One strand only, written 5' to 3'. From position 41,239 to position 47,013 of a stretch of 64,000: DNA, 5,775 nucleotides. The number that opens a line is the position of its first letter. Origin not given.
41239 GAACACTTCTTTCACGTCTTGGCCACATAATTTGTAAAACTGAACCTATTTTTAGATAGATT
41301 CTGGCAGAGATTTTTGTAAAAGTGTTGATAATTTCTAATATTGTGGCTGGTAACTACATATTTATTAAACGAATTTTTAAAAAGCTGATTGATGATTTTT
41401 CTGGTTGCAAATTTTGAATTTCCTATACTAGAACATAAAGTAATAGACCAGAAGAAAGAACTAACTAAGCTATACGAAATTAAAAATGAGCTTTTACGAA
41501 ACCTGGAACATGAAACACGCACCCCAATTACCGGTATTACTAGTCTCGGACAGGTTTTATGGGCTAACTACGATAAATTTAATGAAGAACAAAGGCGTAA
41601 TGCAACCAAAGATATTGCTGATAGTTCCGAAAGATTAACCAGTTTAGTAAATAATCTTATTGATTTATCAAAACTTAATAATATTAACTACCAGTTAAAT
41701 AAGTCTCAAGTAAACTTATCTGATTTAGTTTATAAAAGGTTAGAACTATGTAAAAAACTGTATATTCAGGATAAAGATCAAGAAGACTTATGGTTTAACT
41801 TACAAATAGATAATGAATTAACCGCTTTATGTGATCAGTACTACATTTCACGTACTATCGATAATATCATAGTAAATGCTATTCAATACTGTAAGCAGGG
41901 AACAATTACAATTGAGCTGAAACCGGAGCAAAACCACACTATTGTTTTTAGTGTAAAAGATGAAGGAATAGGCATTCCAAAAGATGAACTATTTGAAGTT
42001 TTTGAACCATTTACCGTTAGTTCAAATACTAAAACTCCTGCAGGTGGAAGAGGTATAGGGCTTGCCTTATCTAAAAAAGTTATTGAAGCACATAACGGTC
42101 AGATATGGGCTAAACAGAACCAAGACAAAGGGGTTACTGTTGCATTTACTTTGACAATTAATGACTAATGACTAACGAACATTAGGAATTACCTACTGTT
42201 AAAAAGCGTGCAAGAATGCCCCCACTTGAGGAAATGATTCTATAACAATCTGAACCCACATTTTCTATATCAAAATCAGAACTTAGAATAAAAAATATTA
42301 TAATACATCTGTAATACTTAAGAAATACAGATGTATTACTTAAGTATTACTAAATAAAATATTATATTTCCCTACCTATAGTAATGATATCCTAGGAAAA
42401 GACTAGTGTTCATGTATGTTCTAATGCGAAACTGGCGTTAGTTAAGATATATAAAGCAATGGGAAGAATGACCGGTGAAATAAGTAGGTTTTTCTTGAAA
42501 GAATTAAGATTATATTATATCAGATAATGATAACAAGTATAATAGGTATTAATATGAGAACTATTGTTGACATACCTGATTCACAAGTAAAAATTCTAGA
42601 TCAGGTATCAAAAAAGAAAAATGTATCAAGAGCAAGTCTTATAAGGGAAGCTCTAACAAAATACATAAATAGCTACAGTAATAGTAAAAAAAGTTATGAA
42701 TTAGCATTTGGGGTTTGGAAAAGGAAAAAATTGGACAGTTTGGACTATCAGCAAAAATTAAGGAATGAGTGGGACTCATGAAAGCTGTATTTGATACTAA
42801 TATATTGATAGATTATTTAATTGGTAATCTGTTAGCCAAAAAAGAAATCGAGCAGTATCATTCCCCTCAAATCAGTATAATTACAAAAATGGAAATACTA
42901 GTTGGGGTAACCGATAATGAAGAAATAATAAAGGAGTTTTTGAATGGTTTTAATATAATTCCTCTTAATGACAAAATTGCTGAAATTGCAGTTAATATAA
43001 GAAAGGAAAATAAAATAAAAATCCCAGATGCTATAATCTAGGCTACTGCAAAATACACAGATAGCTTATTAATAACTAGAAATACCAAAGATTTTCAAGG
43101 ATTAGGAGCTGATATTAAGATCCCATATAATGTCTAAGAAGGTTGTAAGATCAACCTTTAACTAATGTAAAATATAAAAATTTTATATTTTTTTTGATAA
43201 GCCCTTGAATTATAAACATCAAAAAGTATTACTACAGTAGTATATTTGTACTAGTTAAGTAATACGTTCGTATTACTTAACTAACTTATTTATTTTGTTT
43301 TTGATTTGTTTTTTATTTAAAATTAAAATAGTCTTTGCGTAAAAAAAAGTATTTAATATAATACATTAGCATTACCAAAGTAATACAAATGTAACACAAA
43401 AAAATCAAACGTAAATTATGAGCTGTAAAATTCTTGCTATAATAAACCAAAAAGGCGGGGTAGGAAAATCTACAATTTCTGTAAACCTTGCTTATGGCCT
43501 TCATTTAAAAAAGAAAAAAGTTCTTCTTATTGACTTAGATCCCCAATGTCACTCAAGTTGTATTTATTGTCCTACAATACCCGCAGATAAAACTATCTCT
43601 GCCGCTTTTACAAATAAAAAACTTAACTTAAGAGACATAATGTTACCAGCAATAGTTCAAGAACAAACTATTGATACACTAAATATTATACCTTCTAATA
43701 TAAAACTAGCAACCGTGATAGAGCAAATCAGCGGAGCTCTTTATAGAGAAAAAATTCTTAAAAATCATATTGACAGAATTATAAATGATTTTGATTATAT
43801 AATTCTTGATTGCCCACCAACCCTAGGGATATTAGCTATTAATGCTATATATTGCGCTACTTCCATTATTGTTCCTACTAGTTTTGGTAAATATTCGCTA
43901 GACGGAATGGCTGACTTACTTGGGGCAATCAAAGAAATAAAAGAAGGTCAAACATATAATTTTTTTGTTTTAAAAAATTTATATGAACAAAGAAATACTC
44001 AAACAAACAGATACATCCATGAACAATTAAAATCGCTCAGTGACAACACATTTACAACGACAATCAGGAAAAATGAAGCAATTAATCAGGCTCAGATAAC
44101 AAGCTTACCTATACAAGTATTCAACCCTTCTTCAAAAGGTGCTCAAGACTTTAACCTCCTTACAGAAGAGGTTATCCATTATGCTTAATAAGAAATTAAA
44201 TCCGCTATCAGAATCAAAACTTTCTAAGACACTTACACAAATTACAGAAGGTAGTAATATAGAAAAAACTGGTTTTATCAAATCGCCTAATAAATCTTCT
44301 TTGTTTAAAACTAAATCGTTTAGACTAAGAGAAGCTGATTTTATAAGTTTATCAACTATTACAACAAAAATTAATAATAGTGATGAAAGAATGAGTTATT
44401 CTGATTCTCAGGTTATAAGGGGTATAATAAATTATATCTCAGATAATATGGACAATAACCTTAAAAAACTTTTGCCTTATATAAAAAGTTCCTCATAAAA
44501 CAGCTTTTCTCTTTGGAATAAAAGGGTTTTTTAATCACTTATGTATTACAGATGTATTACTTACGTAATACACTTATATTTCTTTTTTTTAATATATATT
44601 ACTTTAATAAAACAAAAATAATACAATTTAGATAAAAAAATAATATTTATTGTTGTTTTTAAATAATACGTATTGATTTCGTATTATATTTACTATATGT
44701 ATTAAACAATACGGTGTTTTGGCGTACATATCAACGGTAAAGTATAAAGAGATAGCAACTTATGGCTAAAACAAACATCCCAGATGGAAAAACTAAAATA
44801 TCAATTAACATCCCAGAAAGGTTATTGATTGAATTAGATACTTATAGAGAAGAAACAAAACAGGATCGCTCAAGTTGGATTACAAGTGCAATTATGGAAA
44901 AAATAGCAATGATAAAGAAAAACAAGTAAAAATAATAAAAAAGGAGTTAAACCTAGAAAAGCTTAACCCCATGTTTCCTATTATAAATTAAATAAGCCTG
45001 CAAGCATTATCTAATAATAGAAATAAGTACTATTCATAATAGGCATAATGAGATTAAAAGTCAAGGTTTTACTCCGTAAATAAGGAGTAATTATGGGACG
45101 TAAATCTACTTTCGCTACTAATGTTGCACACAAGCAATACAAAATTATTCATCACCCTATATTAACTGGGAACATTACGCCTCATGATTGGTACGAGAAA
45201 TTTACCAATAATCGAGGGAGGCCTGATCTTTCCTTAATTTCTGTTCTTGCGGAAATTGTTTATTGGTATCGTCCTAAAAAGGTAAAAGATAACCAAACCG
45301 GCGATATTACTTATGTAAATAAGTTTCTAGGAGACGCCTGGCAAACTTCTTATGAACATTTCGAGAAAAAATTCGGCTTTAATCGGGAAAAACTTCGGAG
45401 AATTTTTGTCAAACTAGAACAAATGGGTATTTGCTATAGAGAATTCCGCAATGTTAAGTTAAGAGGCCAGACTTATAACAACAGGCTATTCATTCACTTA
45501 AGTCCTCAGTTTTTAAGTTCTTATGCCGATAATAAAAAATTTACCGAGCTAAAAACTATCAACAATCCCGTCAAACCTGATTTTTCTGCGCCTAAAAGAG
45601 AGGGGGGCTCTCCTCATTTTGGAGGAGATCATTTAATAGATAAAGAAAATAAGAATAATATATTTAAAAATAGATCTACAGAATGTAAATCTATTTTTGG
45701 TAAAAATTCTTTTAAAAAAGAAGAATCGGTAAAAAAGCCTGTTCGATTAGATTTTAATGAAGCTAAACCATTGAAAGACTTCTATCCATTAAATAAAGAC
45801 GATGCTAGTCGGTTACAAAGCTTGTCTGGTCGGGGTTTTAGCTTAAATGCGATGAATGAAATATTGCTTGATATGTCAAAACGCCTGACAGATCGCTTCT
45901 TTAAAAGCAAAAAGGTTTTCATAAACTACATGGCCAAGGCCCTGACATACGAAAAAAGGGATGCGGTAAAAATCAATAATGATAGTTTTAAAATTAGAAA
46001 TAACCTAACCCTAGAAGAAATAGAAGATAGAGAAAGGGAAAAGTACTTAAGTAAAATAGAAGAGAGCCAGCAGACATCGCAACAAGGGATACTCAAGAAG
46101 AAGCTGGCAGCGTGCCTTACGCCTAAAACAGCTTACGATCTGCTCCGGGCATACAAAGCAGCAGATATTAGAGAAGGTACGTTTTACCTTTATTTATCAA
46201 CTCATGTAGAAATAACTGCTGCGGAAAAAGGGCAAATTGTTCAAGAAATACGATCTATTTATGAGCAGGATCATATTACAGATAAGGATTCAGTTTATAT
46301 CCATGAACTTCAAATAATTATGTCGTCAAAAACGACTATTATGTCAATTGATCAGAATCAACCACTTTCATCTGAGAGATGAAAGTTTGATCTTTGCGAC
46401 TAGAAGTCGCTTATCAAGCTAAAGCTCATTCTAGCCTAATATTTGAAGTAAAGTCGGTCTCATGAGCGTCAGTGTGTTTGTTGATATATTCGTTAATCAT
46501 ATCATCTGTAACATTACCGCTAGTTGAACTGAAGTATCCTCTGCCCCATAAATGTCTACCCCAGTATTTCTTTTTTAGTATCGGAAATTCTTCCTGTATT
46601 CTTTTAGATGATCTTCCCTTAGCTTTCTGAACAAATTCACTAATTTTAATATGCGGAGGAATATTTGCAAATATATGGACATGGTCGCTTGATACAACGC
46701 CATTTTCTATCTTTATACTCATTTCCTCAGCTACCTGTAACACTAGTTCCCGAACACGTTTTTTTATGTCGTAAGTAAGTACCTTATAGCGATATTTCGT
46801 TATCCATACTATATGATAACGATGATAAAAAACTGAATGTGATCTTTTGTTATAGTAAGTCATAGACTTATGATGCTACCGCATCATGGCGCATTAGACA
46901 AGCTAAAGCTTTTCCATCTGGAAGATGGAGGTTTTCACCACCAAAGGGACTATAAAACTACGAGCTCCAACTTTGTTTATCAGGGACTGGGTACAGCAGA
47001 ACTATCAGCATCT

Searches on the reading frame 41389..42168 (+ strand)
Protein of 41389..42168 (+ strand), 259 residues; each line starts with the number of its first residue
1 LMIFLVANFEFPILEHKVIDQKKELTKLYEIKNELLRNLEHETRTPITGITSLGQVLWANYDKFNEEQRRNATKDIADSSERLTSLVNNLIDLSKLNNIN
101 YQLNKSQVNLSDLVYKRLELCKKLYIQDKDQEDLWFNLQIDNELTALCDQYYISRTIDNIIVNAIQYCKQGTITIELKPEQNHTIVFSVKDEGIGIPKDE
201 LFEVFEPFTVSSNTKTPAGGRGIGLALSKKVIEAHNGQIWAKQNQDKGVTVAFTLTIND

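Call 28: search_protein_families(library=pfam, proteins=[window:41389-42168:+], max_evalue=0.01)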
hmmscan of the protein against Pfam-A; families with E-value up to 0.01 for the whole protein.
window:41389-42168:+ (259 aa): 5 families
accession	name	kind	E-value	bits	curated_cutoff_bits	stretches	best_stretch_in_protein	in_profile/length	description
PF02518.31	HATPase_c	-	1.6e-24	86.9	26.4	1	150-256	3-108/111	Histidine kinase-, DNA gyrase B-, and HSP90-like ATPase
PF00512.31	HisKA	-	4.2e-13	49.6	26.9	1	32-98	2-65/66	His Kinase A (phospho-acceptor) domain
PF13589.12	HATPase_c_3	-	1.8e-06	28.4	25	1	157-232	7-84/137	Histidine kinase-, DNA gyrase B-, and HSP90-like ATPase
PF14501.12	HATPase_c_5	-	0.0001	22.6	22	1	153-246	6-93/102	GHKL domain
PF13581.12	HATPase_c_2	-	0.0032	17.9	27.4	1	161-225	40-104/127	Histidine kinase-like ATPase domain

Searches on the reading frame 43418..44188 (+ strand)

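Call 28: search_protein_families(library=pfam, proteins=[window:43418-44188:+], max_evalue=0.01)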
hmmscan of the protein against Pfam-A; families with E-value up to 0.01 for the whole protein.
window:43418-44188:+ (256 aa): 8 families
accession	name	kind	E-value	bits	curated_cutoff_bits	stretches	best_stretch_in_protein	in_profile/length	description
PF13614.12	AAA_31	-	2.9e-46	158.1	27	1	3-177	1-170/177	AAA domain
PF01656.29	CbiA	-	1.2e-17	64.5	25.4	1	6-231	1-124/125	CobQ/CobB/MinD/ParA nucleotide binding domain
PF10609.15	ParA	-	2.1e-12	47.4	27.1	1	4-142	4-129/246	NUBPL iron-transfer P-loop NTPase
PF06564.18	CBP_BcsQ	-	4.2e-11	43.3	21.3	1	4-249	2-230/234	Cellulose biosynthesis protein BcsQ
PF09140.17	MipZ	-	1.8e-09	37.7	20.7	1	6-187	3-162/262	ATPase MipZ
PF02374.21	ArsA_ATPase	-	4.3e-08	33.2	24.3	1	9-135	6-135/305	Anion-transporting ATPase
PF00142.24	Fer4_NifH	-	8.5e-08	32.4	25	1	9-81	5-75/271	4Fe-4S iron sulfur cluster binding proteins, NifH/frxC family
PF03029.23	ATP_bind_1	-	0.001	19.4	27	1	14-133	6-99/240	Conserved hypothetical ATP binding protein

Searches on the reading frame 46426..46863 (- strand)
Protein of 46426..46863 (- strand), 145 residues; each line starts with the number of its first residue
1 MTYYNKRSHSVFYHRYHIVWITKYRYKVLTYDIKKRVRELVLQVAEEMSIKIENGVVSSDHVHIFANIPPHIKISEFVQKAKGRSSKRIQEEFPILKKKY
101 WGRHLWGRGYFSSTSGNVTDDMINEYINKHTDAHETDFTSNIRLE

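Call 27: search_protein_families(library=pfam, proteins=[window:46426-46863:-], max_evalue=0.01)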
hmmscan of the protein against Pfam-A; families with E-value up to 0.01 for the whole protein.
window:46426-46863:- (145 aa): 1 family
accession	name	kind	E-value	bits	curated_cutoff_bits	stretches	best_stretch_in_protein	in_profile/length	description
PF01797.21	Y1_Tnp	-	2e-40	138.1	23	1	11-129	2-120/121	Transposase IS200 like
